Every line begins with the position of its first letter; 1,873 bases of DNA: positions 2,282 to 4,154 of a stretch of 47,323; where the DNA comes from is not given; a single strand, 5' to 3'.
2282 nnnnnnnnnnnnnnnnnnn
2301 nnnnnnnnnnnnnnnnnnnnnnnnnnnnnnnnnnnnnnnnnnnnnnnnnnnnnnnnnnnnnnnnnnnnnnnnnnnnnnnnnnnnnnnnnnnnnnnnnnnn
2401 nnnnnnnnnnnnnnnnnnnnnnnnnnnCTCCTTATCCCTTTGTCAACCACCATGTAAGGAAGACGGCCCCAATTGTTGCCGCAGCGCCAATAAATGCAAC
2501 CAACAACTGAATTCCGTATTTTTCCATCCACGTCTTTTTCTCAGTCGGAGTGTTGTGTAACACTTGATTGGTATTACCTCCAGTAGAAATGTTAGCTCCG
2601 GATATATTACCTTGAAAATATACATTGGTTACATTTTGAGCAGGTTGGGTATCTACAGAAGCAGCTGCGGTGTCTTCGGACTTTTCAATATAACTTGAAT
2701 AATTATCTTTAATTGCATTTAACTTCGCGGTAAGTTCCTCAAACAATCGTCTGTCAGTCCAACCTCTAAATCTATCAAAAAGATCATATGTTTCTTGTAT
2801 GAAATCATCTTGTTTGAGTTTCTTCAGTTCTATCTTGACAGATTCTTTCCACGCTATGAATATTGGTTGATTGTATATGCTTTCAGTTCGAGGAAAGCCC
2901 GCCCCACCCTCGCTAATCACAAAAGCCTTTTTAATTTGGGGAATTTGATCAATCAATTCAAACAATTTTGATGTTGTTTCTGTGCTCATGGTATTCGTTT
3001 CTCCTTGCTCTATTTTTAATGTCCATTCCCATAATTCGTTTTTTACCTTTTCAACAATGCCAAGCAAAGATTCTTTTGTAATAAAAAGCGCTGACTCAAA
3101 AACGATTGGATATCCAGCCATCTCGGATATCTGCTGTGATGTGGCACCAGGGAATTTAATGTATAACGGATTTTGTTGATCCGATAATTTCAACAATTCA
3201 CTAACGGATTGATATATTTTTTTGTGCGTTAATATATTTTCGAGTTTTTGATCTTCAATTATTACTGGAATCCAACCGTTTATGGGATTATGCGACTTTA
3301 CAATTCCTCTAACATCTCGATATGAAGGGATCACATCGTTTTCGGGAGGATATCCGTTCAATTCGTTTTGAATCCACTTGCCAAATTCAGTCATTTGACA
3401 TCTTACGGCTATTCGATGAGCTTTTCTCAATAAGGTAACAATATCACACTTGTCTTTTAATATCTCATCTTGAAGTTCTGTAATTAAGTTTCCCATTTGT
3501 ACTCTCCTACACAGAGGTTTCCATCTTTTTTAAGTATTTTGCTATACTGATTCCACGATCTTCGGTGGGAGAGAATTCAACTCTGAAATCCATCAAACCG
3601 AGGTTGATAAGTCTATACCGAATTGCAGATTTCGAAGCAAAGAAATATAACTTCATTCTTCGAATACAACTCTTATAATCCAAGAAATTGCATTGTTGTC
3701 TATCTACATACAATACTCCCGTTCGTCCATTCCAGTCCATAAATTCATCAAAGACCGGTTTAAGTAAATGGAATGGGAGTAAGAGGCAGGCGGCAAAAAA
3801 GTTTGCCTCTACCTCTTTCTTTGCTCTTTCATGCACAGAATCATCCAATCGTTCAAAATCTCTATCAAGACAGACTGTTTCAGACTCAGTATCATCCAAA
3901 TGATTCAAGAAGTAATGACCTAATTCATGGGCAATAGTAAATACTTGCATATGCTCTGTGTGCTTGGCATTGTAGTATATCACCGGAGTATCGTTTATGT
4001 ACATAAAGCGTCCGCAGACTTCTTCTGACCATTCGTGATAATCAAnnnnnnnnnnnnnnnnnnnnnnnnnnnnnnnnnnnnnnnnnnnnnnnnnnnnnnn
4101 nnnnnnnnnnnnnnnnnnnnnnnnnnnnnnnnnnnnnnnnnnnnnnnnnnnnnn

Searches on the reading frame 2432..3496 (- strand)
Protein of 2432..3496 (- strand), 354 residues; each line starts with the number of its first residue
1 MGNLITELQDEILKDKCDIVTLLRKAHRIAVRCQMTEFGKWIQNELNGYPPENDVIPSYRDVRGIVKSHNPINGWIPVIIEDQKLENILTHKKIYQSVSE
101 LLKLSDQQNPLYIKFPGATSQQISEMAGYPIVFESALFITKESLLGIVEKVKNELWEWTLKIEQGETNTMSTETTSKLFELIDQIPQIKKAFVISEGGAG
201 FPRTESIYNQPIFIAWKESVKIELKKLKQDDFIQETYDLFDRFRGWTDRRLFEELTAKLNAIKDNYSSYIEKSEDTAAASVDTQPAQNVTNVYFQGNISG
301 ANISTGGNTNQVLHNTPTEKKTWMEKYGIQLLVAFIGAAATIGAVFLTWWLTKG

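Call 6: search_protein_families(library=pfam, proteins=[window:2432-3496:-], max_evalue=0.01)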
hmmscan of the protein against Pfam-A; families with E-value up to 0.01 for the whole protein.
window:2432-3496:- (354 aa): 1 family
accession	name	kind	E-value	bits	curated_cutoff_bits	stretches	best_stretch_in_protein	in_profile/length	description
PF18864.6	AbiTii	-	7e-36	124.6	27.6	1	4-171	2-177/189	AbiTii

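Call 7: search_protein_families(library=padloc, proteins=[window:2432-3496:-], max_evalue=0.01)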
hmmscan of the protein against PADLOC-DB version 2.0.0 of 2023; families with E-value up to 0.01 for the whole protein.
window:2432-3496:- (354 aa): 1 family
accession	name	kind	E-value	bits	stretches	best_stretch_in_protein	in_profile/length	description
PDLC02334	AbiTii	-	6.8e-36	122.3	1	4-172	2-174/185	AbiTii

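Call 9: find_encoding_contigs(protein=window:2432-3496:-, flank=10000, max_places=10)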
Protein window:2432-3496:- (354 aa): no gene with exactly this product is on record in the collection.

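Call 10: find_homologous_proteins(query=window:2432-3496:-)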
Query window:2432-3496:- (354 aa): 29 proteins with E <= 0.001 among 2910 candidates.
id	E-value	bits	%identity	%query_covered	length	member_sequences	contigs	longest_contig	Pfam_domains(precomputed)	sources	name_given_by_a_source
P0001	3.5e-217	738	92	100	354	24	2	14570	PF18864.7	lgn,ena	-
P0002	2.8e-129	449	57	98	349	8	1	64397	PF18864.7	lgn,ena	-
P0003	7.5e-128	445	56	98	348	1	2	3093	PF18864.7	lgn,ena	-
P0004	6.9e-127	442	56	98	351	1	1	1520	PF18864.7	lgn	-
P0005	1.4e-125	437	55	98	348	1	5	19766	PF18864.7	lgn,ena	-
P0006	1.8e-125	437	56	97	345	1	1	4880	PF18864.7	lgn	-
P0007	3.1e-125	436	56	92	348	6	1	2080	PF18864.7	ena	-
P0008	3.9e-124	432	55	95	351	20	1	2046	PF18864.7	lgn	-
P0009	4.6e-124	432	55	98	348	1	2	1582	PF18864.7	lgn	-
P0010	2.2e-122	427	55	98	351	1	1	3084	PF18864.7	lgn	-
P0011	2.9e-122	426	54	98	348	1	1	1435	PF18864.7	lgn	-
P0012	4.8e-122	426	55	92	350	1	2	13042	PF18864.7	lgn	-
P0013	8.0e-121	422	55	98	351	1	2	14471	PF18864.7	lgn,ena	-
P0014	2.7e-119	417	54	98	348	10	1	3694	PF18864.7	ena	-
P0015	3.9e-119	416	53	98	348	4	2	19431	PF18864.7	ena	-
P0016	3.8e-112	393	52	95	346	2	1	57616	PF18864.7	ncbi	-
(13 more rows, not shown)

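Call 11: find_encoding_contigs(protein=P0001, flank=10000, max_places=4)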
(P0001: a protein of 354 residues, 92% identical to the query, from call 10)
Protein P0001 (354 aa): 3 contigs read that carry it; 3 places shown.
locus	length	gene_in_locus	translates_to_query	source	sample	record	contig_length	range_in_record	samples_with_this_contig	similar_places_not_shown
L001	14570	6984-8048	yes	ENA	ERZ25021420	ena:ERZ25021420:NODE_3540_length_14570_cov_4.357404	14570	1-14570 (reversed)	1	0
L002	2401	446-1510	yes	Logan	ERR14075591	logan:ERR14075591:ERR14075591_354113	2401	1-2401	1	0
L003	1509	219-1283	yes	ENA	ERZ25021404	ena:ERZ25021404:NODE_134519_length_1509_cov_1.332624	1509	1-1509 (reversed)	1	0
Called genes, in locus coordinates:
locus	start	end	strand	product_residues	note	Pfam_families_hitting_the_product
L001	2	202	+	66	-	?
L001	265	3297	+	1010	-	PF04313:HSDR_N, PF04851:ResIII, PF18766:SWI2_SNF2, PF22679:T1R_D3-like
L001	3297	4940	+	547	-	PF02384:N6_Mtase, PF07669:Eco57I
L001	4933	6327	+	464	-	PF01420:Methylase_S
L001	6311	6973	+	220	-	PF06114:Peptidase_M78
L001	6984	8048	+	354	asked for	PF18864:AbiTii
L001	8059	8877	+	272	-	PF12686:DUF3800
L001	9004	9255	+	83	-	-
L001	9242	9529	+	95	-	PF20648:DUF6809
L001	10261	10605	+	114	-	PF12728:HTH_17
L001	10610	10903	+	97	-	-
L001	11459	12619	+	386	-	PF14659:Phage_int_SAM_3, PF00589:Phage_integrase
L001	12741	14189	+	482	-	PF14659:Phage_int_SAM_3, PF00589:Phage_integrase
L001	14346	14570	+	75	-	?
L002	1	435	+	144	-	?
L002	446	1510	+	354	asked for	PF18864:AbiTii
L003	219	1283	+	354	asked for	PF18864:AbiTii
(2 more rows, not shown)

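Call 12: find_encoding_contigs(protein=P0002, flank=10000, max_places=4)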
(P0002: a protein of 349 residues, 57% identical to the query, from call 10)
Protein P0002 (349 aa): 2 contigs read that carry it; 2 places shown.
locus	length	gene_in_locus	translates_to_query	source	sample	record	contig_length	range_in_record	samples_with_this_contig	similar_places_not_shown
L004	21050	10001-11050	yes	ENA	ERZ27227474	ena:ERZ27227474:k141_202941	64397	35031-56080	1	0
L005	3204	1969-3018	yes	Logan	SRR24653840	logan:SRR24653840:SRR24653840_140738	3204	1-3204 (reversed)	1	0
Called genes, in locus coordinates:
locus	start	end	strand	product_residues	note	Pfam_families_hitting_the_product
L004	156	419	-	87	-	-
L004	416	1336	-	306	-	PF17989:ALP_N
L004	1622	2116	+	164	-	PF13238:AAA_18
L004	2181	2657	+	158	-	PF01243:PNPOx_N, PF12900:Pyridox_ox_2, PF16242:Pyrid_ox_like (weak)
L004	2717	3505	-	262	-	-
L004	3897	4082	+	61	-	PF12728:HTH_17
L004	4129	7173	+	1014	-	PF04313:HSDR_N, PF04851:ResIII, PF18766:SWI2_SNF2, PF22679:T1R_D3-like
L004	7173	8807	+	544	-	PF02384:N6_Mtase, PF07669:Eco57I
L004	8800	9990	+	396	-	PF01420:Methylase_S (weak)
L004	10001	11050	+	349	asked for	PF18864:AbiTii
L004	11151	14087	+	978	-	PF00078:RVT_1 (weak)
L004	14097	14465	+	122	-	PF01327:Pep_deformylase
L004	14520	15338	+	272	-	PF18928:DUF5677 (weak)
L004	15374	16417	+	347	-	PF08240:ADH_N, PF00107:ADH_zinc_N (weak)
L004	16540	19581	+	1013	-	PF13289:SIR2_2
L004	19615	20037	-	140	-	-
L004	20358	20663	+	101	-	PF12844:HTH_19, PF13560:HTH_31 (weak), PF01381:HTH_3 (weak)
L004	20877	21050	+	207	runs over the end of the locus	PF00583:Acetyltransf_1, PF13508:Acetyltransf_7 (weak)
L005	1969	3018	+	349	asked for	PF18864:AbiTii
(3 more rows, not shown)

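Call 13: find_encoding_contigs(protein=P0016, flank=10000, max_places=4)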
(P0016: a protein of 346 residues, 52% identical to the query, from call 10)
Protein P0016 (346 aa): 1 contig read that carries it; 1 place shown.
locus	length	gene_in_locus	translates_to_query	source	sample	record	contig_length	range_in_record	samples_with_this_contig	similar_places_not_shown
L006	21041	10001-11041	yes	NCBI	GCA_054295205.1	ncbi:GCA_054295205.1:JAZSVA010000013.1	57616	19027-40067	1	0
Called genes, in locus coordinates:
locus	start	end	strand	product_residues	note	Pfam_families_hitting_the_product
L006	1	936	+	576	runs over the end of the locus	PF01855:POR_N, PF02775:TPP_enzyme_C, PF12797:Fer4_2 (faint), PF13237:Fer4_10 (faint), PF00037:Fer4 (faint)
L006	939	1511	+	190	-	PF01558:POR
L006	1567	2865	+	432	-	PF00501:AMP-binding, PF04443:LuxE (weak), PF14535:AMP-binding_C_2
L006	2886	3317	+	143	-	PF01842:ACT, PF13291:ACT_4 (faint), PF13840:ACT_7 (faint), PF19571:ACT_8, PF22629:ACT_AHAS_ss (weak), PF01842:ACT (weak)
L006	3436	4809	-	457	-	PF00370:FGGY_N, PF02782:FGGY_C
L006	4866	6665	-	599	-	PF07881:Fucose_iso_N1, PF07882:Fucose_iso_N2, PF02952:Fucose_iso_C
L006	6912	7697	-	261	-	PF01370:Epimerase, PF02719:Polysacc_synt_2 (faint), PF04321:RmlD_sub_bind, PF16363:GDP_Man_Dehyd (weak)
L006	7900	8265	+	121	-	PF00903:Glyoxalase, PF13669:Glyoxalase_4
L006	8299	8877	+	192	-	PF02525:Flavodoxin_2, PF03358:FMN_red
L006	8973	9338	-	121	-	-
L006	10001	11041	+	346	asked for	PF18864:AbiTii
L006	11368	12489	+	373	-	PF03235:GmrSD_N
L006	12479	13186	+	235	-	PF18737:HEPN_MAE_28990, PF18735:HEPN_RiboL-PSP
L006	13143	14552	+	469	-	PF20473:MmeI_Mtase (faint), PF07669:Eco57I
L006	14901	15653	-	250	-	-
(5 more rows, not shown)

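Call 14: find_encoding_contigs(protein=P0005, flank=10000, max_places=5)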
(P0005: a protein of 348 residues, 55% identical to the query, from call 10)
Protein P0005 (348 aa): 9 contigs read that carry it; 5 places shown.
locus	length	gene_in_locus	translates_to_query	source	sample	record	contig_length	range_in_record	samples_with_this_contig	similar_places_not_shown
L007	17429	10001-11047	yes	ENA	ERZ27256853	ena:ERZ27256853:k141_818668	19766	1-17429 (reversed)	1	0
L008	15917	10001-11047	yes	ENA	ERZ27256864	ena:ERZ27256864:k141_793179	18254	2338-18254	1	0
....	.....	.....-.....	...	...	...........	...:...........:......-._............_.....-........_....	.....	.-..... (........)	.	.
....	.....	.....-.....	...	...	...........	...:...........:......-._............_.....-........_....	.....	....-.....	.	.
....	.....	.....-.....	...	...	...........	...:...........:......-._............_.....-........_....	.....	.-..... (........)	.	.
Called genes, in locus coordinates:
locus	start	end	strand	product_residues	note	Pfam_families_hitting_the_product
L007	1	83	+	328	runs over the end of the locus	PF14622:Ribonucleas_3_3, PF00636:Ribonuclease_3, PF00035:dsrm (faint)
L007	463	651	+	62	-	PF12728:HTH_17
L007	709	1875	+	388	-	-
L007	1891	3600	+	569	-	-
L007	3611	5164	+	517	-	PF13589:HATPase_c_3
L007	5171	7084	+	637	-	-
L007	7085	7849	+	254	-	-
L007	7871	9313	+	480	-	PF13589:HATPase_c_3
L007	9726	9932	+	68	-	PF13443:HTH_26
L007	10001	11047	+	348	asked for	PF18864:AbiTii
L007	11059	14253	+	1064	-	PF09565:RE_NgoFVII, PF13091:PLDc_2, PF00270:DEAD (weak), PF04851:ResIII, PF00271:Helicase_C, PF11907:DUF3427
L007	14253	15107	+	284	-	PF11185:DUF2971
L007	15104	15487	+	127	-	PF00293:NUDIX, PF14815:NUDIX_4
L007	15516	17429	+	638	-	?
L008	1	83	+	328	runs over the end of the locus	PF14622:Ribonucleas_3_3, PF00636:Ribonuclease_3, PF00035:dsrm (faint)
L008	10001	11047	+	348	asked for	PF18864:AbiTii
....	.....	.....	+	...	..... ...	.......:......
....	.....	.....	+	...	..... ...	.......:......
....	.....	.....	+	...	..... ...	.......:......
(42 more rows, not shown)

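Call 15: find_encoding_contigs(protein=P0013, flank=10000, max_places=3)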
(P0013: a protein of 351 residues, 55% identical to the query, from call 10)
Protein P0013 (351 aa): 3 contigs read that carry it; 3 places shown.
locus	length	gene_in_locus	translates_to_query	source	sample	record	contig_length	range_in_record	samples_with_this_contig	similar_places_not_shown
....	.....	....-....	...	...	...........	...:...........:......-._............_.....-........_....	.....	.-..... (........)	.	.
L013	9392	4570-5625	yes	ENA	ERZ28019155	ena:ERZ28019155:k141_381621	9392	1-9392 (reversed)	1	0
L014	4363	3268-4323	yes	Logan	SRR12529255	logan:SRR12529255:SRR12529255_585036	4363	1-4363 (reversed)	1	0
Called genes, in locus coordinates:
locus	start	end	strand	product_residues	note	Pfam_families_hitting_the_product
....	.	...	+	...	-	?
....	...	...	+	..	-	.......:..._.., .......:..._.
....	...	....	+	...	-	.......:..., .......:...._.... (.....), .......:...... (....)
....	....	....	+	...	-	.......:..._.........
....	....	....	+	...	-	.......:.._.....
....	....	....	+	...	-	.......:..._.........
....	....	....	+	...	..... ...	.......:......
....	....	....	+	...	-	-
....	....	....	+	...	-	-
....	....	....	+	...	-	-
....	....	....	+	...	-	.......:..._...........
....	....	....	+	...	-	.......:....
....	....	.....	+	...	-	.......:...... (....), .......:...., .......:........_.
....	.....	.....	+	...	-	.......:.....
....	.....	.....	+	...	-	-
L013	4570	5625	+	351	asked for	PF18864:AbiTii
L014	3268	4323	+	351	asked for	PF18864:AbiTii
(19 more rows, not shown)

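Call 16: find_encoding_contigs(protein=P0015, flank=10000, max_places=3)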
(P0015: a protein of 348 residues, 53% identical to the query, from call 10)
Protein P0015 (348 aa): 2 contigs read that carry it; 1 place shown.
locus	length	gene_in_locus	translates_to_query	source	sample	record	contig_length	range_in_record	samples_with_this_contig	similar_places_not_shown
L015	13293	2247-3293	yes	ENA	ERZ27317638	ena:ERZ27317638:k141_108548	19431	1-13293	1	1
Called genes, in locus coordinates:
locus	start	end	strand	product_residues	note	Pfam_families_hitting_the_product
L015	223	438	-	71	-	-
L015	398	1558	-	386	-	PF00589:Phage_integrase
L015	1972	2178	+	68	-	PF13443:HTH_26, PF01381:HTH_3 (weak)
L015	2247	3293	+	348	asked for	PF18864:AbiTii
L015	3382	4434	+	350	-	-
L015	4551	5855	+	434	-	PF13091:PLDc_2 (faint)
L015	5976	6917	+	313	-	PF00145:DNA_methylase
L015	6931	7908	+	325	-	PF09556:RE_HaeIII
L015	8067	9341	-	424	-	PF11185:DUF2971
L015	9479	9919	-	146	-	-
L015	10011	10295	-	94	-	-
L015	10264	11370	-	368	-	PF00589:Phage_integrase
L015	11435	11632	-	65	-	PF12728:HTH_17 (weak)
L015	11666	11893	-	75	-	-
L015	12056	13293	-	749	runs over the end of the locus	PF08706:D5_N, PF19263:DUF5906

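Call 74: predict_structure(alignment_id=A7)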
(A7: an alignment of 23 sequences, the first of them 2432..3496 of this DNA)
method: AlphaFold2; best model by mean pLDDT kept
length: 354 residues; sequences in the alignment: 23
mean_pLDDT: 69.4   pTM: 0.43
mean pLDDT of the five models: 69.4, 67.3, 64.8, 64.7, 64.7
residues with pLDDT >= 90: 3; 70-90: 223; 50-70: 60; < 50: 68
segments of 3 or more residues with pLDDT < 50: 167-174, 272-321
pLDDT, mean of each block of 10 residues (from residue 1): 74 81 88 83 88 74 86 82 83 86 78 83 80 83 86 87 59 57 79 65 69 78 77 79 72 81 71 36 31 36 33 36 51 53 54 49
secondary structure, 60 per line:
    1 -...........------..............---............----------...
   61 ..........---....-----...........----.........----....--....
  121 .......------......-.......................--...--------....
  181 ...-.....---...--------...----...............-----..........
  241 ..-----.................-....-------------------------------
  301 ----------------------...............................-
elements in order: H2-12 H19-32 H36-47 E61-70 E74-77 H83-90 E91-93 H98-106 E111-114 H117-127 E134-139 H141-163 H177-183 H185-189 E193-195 E204-206 H211-225 H231-242 H248-264 H266-269 H323-353

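Call 77: fold_search(model_id=the predicted structure, library=pdb)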
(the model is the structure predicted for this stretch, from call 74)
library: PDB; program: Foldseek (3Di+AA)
matches with E <= 10: 206; with E <= 0.001: 0
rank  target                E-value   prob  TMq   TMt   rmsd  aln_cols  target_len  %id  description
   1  6hck_A                6.0e-01  0.03  0.09  0.12  22.4       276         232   11  The Transcriptional Regulator PrfA from Listeria Monocytogenes in complex with dipeptide Leu-Leu (released 2019-02-13)
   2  5lrr_H                6.3e-01  0.06  0.13  0.18  21.8       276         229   11  The Transcriptional Regulator PrfA from Listeria Monocytogenes in complex with glutathione (released 2016-12-07)
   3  8hpo_B                7.1e-01  0.08  0.15  0.09  23.3       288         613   12  Cryo-EM structure of a SIN3/HDAC complex from budding yeast (released 2023-05-03)
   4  6qvz_A                8.8e-01  0.03  0.10  0.13  21.8       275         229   10  The Transcriptional Regulator PrfA-L140H mutant from Listeria Monocytogenes (released 2020-04-01)
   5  6qw1_A                9.3e-01  0.03  0.10  0.14  22.5       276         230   11  The Transcriptional Regulator PrfA-L140F mutant from Listeria Monocytogenes (released 2020-04-01)
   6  2bgc_F                9.3e-01  0.02  0.09  0.12  23.8       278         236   13  PrfA-G145S, a constitutive active mutant of the Transcriptional Regulator In L.monocytogenes (released 2005-04-14)
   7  4byy_A                9.9e-01  0.03  0.10  0.14  22.1       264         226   12  Apo GlxR (released 2014-07-30)
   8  7bml_A                1.0e+00  0.57  0.17  0.33   8.5       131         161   13  Crystal structure of outer surface protein C (OspC) from Borrelia burgdorferi (released 2021-02-10)
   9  9cxg_B                1.0e+00  0.04  0.10  0.06  19.6       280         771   12  Structure of PDE6C in complex with inhibitory cone p gamma in the presence of cGMP (released 2024-12-18)
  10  2bgc_B                1.0e+00  0.03  0.11  0.14  23.9       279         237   14  PrfA-G145S, a constitutive active mutant of the Transcriptional Regulator In L.monocytogenes (released 2005-04-14)
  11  6euu_A                1.2e+00  0.03  0.10  0.15  22.3       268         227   11  The Transcriptional Regulator PrfA from Listeria Monocytogenes in complex with a ring-fused 2-pyridone (KSK29) (released 2018-05-02)
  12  8bx7_C                1.2e+00  0.02  0.08  0.06  21.6       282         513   10  Structure of the rod CNG channel bound to calmodulin (released 2023-04-12)
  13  7o4h_C                1.5e+00  0.02  0.08  0.06  18.7       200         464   14  The structure of the native CNGA1/CNGB1 CNG channel from retinal rods (released 2022-01-12)
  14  3hif_A                1.6e+00  0.03  0.10  0.16  21.9       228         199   13  The crystal structure of apo wild type CAP at 3.6 A resolution. (released 2009-09-08)
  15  7axf                  1.6e+00  0.02  0.10  0.12  23.3       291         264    9  Crystal structure of the hPXR-LBD in complex with pretilachlor (released 2021-01-13)
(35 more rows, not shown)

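Call 89: search_dna_similar(query=window:2432-3496:-, collection=plasmids, mode=protein, max_rows=25)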
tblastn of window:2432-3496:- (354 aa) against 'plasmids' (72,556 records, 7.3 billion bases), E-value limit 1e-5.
Records with a match: 106; places in all: 152; records where one place covers at least 80% of the query: 0.
Best place of each record, by identity: <60% 106.
By first word of the organism name: Aeromonas 34; Klebsiella 27; Pseudomonas 12; Vibrio 5; Enterobacter 5; Rhizobium 2; Pantoea 2; Acinetobacter 2; Raoultella 2; Leclercia 2; and 12 more.
By predicted mobility (MOB-suite, as given by PLSDB): mobilizable 49; conjugative 40; non-mobilizable 17.
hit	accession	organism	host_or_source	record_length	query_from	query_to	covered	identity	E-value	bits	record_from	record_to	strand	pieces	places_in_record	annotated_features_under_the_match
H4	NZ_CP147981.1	Alteromonas macleodii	-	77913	1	164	46%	35.5%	8e-16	86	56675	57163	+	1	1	hypothetical protein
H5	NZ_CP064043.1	Vibrio parahaemolyticus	seawater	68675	4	163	45%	35.8%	4e-23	107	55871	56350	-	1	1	hypothetical protein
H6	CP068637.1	Vibrio parahaemolyticus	Penaeus vannamei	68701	4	163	45%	35.8%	4e-23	107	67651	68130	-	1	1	hypothetical protein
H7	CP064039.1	Vibrio parahaemolyticus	seawater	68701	4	163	45%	35.8%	4e-23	107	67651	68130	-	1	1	hypothetical protein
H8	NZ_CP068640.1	Vibrio parahaemolyticus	Penaeus vannamei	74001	4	163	45%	35.8%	4e-23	107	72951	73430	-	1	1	hypothetical protein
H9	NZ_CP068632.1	Vibrio parahaemolyticus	Penaeus vannamei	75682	4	163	45%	35.8%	4e-23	107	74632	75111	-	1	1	hypothetical protein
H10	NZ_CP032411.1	Brevibacillus laterosporus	single colony,Tattoo ink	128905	1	164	46%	33.9%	3e-21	102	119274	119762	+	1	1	hypothetical protein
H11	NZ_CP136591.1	Aeromonas veronii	cell culture,spleen of prussian carp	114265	1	182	51%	29.6%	7e-11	71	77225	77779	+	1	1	hypothetical protein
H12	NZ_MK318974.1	Rhizobium rhizogenes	-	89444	1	164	46%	32.7%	1e-17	92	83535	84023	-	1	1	hypothetical protein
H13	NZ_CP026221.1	Aeromonas sp. ASNIH4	-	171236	1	181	51%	29.3%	1e-9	67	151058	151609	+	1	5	hypothetical protein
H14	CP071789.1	Enterobacter cloacae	Homo sapiens,rectal swab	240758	1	181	51%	29.3%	1e-9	67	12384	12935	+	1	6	none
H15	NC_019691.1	Synechococcus sp. PCC 7502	-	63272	1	173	49%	30.6%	6e-16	87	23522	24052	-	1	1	hypothetical protein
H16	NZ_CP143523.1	Pantoea agglomerans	-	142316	4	164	45%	32.5%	4e-17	90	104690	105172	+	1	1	hypothetical protein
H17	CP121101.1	Aeromonas hydrophila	Homo sapiens,urine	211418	1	167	47%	31.0%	1e-9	67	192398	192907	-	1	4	none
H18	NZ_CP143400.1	Pantoea agglomerans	Brassica napus,cell culture,Seed,Seed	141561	4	164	45%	31.9%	9e-17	89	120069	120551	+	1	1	hypothetical protein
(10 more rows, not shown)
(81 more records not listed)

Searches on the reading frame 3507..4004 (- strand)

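Call 6: search_protein_families(library=pfam, proteins=[window:3507-4004:-], max_evalue=0.01)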
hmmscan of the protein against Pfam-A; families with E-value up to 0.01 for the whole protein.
window:3507-4004:- (165 aa): 1 family
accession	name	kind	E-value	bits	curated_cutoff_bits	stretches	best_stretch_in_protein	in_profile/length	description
PF06114.19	Peptidase_M78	-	3.6e-16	59.5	22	1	5-91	27-102/123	IrrE N-terminal-like domain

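Call 7: search_protein_families(library=padloc, proteins=[window:3507-4004:-], max_evalue=0.01)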
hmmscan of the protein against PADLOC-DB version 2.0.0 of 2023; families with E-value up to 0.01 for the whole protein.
window:3507-4004:- (165 aa): 13 families
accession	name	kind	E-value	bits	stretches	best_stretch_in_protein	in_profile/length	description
PDLC04141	capP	-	1.2e-17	62.2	1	7-86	54-123/242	capP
PDLC04776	PDC-M69B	-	3.7e-09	34.7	1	4-84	65-137/272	-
PDLC03943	RmrA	-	6.6e-07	26.7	0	64-138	217-275/370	-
PDLC03946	RmrA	-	1.7e-06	25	1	3-87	173-239/357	-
PDLC03944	RmrA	-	2.5e-06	24.8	1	8-77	187-244/384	-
PDLC03954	RmrA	-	3.6e-06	24.1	1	3-78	190-254/380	-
PDLC03945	RmrA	-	5.1e-06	23.9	1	12-88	200-263/394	-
PDLC03949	RmrA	-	8.3e-06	22.9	1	3-79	172-229/363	-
PDLC03947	RmrA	-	1.8e-05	21.7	1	4-78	191-254/383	-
PDLC03953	RmrA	-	2.2e-05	21.9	1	5-82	193-250/373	-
PDLC03950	RmrA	-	3.9e-05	20.8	1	2-77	178-240/369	-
PDLC03952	RmrA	-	0.0047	13.8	1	6-79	205-267/395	-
PDLC03948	RmrA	-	0.009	12.9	0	7-78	193-253/397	-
